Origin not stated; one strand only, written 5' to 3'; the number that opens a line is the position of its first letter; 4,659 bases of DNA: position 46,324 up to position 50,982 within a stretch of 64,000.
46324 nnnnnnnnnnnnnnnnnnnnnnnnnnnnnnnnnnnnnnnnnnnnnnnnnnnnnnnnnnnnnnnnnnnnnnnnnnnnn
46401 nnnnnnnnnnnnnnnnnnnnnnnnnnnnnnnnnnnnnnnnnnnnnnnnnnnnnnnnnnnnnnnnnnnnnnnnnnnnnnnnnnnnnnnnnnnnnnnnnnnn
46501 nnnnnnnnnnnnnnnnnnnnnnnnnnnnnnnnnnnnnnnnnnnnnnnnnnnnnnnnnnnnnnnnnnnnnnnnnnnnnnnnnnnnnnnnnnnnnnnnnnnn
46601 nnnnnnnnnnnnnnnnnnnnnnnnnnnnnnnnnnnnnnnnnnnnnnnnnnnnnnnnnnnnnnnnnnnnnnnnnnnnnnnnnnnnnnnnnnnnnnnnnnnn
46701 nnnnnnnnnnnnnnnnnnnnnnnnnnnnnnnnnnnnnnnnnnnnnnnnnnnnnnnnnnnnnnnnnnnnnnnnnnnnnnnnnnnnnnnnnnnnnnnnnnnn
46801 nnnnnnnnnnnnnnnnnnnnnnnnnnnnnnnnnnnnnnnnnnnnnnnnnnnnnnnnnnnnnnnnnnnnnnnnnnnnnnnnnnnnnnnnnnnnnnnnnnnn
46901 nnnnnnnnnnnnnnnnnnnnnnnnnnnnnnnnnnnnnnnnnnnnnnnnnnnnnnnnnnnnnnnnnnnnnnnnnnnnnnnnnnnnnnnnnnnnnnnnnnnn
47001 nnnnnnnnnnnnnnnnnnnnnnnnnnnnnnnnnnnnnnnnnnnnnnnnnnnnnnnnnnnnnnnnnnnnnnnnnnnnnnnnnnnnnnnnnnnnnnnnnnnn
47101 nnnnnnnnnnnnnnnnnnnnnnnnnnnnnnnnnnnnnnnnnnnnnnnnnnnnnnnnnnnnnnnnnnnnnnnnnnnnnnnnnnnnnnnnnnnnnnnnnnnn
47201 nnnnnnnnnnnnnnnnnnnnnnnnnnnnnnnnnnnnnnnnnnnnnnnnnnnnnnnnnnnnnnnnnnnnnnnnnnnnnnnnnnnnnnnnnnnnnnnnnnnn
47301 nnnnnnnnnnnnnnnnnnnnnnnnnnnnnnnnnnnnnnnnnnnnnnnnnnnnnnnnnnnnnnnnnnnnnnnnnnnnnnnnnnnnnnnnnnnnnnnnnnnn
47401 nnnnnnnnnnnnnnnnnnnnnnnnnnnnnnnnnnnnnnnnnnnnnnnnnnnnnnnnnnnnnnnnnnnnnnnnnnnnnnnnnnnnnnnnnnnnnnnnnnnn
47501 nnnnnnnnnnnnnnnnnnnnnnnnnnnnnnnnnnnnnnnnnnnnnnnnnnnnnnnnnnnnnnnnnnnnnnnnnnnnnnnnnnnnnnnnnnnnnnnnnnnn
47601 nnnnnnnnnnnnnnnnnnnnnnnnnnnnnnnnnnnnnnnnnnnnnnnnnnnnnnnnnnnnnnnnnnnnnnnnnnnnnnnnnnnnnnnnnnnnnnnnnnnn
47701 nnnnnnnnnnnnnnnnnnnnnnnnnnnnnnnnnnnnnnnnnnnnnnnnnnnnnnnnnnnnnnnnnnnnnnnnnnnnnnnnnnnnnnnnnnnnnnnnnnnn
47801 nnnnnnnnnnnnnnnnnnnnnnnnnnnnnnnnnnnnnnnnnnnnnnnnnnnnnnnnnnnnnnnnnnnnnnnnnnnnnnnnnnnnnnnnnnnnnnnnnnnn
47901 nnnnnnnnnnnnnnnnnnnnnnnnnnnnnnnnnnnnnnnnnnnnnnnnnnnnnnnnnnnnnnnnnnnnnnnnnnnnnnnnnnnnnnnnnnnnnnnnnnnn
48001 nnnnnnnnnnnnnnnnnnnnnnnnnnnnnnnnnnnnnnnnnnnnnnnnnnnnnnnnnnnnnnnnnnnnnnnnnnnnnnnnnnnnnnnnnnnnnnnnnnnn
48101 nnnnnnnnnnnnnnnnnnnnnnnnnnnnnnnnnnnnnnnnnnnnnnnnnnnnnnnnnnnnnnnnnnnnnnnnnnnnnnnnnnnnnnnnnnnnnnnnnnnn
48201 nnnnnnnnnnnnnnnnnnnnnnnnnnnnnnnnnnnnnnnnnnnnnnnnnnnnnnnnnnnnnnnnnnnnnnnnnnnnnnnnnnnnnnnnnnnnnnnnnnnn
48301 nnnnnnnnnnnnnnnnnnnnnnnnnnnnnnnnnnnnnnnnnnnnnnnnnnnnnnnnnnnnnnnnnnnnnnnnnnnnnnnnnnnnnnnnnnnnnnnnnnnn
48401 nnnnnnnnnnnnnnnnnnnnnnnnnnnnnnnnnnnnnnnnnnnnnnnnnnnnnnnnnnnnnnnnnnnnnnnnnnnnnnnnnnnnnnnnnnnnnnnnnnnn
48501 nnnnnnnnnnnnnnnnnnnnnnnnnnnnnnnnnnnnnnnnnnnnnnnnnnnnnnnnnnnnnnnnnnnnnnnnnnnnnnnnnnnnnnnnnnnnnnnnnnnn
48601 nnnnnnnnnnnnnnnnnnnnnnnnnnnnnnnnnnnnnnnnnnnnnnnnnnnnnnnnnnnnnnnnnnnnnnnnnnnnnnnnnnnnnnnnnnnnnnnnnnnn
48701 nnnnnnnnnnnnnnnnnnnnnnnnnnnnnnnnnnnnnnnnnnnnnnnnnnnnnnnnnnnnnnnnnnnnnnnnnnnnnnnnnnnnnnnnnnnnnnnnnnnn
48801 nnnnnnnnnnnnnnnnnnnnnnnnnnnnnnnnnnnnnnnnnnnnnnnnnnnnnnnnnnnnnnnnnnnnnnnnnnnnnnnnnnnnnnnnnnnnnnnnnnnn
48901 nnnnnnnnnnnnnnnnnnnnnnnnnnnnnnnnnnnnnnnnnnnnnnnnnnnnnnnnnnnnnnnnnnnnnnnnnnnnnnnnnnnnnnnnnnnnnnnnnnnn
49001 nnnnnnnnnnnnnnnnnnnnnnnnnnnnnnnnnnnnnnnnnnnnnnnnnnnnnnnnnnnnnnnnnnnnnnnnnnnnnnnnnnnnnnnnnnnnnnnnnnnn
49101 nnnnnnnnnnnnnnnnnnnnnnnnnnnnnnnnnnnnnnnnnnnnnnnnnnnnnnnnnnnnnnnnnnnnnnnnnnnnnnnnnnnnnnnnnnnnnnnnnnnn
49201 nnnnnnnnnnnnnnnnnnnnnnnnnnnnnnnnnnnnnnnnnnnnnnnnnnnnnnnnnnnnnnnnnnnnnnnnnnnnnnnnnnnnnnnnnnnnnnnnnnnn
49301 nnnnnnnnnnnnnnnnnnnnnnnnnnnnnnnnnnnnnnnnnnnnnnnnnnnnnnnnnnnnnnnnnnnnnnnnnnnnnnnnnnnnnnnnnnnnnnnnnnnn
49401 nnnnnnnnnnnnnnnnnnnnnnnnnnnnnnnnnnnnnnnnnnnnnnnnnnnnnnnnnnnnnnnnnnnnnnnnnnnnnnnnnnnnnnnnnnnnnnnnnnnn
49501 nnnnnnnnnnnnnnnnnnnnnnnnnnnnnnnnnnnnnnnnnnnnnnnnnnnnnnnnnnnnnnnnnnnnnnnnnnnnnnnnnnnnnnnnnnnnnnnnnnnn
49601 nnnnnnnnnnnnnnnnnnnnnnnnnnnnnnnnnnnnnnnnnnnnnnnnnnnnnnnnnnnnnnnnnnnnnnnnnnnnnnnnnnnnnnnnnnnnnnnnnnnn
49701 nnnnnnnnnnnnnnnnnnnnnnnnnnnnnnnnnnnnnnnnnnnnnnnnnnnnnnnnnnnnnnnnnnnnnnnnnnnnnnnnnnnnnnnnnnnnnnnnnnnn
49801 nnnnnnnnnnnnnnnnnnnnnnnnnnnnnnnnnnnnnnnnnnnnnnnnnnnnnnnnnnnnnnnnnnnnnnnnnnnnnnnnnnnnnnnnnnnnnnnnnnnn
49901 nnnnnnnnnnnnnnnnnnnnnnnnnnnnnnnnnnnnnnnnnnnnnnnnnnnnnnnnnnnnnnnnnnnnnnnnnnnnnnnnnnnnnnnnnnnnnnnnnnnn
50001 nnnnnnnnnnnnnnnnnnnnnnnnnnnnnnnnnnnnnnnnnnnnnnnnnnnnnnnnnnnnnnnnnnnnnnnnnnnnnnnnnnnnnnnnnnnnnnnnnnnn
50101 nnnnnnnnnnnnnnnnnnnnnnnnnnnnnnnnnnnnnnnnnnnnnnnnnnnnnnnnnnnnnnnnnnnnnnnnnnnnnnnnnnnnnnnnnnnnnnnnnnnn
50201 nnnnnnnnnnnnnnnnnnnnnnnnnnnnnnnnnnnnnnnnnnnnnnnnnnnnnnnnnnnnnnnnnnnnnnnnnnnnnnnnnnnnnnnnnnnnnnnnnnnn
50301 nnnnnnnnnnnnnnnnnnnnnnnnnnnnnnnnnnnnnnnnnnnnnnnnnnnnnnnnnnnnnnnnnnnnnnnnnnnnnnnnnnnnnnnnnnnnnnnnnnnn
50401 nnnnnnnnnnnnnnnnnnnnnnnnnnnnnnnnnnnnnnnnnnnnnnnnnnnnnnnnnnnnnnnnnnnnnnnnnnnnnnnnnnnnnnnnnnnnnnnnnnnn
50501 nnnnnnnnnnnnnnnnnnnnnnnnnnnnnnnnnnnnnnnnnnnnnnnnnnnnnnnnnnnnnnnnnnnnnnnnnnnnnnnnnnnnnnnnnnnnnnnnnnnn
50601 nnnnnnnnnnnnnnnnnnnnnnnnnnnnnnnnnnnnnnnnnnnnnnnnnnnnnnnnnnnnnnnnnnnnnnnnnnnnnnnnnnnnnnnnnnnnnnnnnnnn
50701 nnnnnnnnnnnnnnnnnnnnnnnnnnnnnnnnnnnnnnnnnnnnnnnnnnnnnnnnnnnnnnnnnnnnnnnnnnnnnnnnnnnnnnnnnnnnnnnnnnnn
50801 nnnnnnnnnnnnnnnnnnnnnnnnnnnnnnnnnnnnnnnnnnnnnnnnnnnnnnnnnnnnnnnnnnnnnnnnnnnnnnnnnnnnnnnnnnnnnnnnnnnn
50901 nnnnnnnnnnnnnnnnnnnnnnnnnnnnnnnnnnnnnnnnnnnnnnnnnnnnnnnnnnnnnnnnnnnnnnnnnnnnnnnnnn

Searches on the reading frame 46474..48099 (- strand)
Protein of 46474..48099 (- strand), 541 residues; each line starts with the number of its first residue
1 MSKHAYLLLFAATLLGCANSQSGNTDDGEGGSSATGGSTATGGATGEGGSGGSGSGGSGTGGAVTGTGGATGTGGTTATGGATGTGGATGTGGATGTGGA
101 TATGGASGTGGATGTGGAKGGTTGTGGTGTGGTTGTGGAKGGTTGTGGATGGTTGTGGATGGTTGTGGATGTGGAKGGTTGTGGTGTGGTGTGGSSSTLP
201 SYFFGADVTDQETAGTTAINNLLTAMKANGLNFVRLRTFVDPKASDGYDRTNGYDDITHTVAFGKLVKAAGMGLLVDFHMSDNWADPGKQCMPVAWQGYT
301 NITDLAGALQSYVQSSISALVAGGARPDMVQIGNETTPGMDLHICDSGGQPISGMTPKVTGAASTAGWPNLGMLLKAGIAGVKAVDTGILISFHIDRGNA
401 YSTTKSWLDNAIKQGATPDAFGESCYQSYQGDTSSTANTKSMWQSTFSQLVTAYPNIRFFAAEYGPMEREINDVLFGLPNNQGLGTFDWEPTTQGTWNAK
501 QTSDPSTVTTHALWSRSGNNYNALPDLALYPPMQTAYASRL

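Call 35: search_protein_families(library=pfam, proteins=[window:46474-48099:-], max_evalue=0.01)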
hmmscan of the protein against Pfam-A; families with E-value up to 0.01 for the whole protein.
window:46474-48099:- (541 aa): 2 families
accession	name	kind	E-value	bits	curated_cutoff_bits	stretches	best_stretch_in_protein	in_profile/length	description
PF07745.19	Glyco_hydro_53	-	2.7e-52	178.3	24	1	209-450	18-238/340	Glycosyl hydrolase family 53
PF00150.24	Cellulase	-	0.0025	17.8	23.5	0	218-287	22-91/272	Cellulase (glycosyl hydrolase family 5)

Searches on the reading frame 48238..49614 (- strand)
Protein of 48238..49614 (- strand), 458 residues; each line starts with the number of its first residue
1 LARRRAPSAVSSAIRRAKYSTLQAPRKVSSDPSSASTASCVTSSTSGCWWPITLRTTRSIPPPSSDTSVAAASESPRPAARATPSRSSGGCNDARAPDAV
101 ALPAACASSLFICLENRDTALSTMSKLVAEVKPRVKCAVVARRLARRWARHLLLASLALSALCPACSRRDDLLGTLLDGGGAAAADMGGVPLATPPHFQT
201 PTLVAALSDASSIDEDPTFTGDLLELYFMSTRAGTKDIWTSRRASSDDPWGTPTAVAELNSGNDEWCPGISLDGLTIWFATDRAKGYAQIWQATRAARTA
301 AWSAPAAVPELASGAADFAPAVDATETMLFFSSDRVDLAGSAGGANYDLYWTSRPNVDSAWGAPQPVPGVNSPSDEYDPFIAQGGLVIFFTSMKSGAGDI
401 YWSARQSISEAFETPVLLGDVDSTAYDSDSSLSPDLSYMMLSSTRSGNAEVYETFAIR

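Call 35: search_protein_families(library=pfam, proteins=[window:48238-49614:-], max_evalue=0.01)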
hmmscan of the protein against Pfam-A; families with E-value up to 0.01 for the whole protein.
window:48238-49614:- (458 aa): 1 family
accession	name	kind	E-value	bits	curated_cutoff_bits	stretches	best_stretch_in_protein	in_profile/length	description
PF07676.18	PD40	-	3.5e-12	46.4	20.9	0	370-402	5-38/38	WD40-like Beta Propeller Repeat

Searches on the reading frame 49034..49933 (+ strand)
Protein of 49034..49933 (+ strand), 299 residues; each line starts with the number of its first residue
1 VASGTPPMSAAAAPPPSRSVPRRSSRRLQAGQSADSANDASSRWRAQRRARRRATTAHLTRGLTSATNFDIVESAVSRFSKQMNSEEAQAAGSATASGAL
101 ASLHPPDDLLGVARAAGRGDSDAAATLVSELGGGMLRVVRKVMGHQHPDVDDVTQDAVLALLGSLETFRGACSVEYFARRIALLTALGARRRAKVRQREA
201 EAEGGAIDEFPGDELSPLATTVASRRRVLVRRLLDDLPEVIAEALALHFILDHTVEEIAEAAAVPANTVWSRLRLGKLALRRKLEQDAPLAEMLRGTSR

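Call 35: search_protein_families(library=pfam, proteins=[window:49034-49933:+], max_evalue=0.01)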
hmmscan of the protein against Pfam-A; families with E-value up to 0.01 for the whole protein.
window:49034-49933:+ (299 aa): 3 families
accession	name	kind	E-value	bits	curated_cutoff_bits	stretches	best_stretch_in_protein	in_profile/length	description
PF08281.18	Sigma70_r4_2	-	4.1e-08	33.2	25.7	1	229-280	3-54/54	Sigma-70, region 4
PF04542.20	Sigma70_r2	-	5.8e-07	29.6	24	1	128-194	2-69/71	Sigma-70 region 2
PF04545.22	Sigma70_r4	-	0.0057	16.6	24.1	0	233-281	1-49/50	Sigma-70, region 4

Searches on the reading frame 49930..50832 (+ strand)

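Call 35: search_protein_families(library=pfam, proteins=[window:49930-50832:+], max_evalue=0.01)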
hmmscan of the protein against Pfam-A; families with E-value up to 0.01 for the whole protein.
window:49930-50832:+ (300 aa): 3 families
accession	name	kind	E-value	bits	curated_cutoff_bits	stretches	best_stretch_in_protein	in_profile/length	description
PF13174.12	TPR_6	-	1.7e-07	31.8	26.3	1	254-286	1-33/33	Tetratricopeptide repeat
PF13490.11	zf-HC2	-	0.0015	19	22.2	1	16-38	13-35/35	Putative zinc-finger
PF13432.12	TPR_16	-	0.0044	17.9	32.7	1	225-279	6-56/65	Tetratricopeptide repeat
